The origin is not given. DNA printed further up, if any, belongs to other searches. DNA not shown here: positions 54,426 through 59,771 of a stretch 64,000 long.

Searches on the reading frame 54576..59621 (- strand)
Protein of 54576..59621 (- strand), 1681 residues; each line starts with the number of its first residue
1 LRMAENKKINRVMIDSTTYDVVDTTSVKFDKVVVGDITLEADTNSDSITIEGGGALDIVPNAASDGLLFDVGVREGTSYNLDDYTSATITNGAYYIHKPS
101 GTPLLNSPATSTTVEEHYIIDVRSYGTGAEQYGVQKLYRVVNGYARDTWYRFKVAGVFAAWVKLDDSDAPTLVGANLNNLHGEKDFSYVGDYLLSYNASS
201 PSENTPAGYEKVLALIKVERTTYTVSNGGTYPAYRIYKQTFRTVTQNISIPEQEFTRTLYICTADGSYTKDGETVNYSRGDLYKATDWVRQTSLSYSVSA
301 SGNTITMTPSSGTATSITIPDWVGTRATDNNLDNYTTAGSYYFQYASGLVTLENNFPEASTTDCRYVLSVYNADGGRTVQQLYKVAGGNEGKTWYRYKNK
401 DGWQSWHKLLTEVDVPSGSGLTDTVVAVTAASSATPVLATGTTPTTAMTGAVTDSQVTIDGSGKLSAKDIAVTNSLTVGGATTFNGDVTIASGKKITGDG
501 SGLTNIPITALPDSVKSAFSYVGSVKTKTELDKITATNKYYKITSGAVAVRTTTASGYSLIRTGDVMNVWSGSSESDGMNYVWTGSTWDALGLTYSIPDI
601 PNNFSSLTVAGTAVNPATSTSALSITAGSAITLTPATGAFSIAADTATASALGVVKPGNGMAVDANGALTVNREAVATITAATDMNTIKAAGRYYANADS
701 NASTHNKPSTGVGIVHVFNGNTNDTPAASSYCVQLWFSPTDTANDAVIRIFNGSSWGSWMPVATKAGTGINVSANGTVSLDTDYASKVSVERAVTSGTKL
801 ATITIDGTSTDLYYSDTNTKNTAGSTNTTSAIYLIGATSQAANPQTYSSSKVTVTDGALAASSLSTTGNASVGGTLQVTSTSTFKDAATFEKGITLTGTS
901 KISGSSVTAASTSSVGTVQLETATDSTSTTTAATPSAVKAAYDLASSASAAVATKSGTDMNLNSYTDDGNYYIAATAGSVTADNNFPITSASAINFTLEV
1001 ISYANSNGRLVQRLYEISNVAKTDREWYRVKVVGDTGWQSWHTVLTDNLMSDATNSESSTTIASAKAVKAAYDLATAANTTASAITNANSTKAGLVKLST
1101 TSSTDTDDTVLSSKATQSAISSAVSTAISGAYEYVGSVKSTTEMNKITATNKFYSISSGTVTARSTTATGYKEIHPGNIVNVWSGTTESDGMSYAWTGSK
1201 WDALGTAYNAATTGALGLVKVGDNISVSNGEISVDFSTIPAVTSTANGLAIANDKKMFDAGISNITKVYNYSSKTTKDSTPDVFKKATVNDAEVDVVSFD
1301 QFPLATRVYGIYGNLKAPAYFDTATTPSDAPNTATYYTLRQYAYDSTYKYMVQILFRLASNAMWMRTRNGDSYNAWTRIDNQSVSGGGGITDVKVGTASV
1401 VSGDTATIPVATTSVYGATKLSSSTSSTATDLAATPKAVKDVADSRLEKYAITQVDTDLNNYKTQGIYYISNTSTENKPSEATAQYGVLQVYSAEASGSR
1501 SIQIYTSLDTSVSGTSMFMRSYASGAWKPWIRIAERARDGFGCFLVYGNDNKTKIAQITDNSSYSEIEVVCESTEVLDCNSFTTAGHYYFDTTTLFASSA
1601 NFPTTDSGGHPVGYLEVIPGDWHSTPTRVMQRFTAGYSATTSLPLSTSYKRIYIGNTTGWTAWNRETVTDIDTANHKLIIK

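Call 34: search_protein_families(library=phrogs, proteins=[window:54576-59621:-], max_evalue=0.001)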
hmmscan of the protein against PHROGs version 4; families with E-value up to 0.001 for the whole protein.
window:54576-59621:- (1681 aa): 7 families
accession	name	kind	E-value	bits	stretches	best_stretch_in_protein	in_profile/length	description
phrog_381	-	tail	3.6e-17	63.8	3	909-1000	170-266/566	tail fiber protein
phrog_988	-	tail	4.5e-13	50.4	2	1405-1509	163-267/574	tail protein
phrog_10372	-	unknown function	1.6e-12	48.9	3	901-986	117-202/218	-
phrog_3971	-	unknown function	3.3e-11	43.8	2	1455-1536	99-180/331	-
phrog_36614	-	unknown function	7.5e-11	43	2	908-946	4-42/155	-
phrog_7489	-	tail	1.2e-05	25.1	0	1388-1499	265-359/775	tail fiber protein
phrog_295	-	tail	1.4e-05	25.1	1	1407-1500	325-416/794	tail fiber protein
